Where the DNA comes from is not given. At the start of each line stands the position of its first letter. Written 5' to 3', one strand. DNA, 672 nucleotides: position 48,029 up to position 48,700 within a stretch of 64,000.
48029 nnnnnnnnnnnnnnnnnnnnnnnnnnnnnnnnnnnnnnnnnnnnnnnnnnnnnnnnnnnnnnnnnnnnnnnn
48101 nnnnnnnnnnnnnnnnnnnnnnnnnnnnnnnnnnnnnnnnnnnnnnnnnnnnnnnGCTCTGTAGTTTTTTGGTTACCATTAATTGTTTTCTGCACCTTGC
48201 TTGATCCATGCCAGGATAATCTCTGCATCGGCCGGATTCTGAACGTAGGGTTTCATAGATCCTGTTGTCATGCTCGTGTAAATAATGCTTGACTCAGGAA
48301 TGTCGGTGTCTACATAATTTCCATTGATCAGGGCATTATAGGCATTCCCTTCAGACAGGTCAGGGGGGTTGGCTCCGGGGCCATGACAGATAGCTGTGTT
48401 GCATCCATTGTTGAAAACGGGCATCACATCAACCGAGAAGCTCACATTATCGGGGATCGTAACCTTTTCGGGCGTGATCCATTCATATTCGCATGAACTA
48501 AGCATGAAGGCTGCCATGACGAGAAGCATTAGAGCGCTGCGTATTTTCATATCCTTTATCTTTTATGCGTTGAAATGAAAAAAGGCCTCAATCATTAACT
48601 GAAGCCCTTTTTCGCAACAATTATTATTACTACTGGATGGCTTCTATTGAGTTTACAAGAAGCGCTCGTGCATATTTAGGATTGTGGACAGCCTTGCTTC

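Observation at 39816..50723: Cytochrome / beta-barrel / quinol-dehydrogenase / haem-lyase supercluster beside a Crp/Fnr regulator: candidate uncharacterised trans-envelope electron-transfer system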

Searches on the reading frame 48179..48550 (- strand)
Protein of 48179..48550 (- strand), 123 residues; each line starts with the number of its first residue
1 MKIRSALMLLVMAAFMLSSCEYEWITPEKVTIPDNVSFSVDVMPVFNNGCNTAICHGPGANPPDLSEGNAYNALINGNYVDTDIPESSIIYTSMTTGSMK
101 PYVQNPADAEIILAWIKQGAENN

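Call 3: search_protein_families(library=pfam, proteins=[window:48179-48550:-], max_evalue=0.01)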
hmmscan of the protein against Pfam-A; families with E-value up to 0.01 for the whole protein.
window:48179-48550:- (123 aa): 0 families

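Call 7: search_protein_families(library=ncbifam, proteins=[window:48179-48550:-], max_evalue=0.01)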
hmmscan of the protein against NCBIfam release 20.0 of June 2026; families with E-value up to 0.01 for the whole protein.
window:48179-48550:- (123 aa): 1 family
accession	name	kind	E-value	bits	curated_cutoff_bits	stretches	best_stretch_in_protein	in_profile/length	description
NF047812.1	LIC11213_lipo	equivalog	7.5e-07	29.3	100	1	14-121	17-117/118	LIC11213 family lipoprotein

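Call 43: search_protein_families(library=pfam, proteins=[window:48179-48550:-], max_evalue=10)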
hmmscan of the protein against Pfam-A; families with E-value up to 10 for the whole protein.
window:48179-48550:- (123 aa): 2 families
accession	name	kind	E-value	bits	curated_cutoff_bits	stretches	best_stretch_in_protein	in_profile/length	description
PF13442.11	Cytochrome_CBB3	-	0.18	12.6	27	1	45-116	9-68/68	Cytochrome C oxidase, cbb3-type, subunit III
PF12988.13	TraQ_transposon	-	0.22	12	27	1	7-47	5-39/133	TraQ conjugal transfer protein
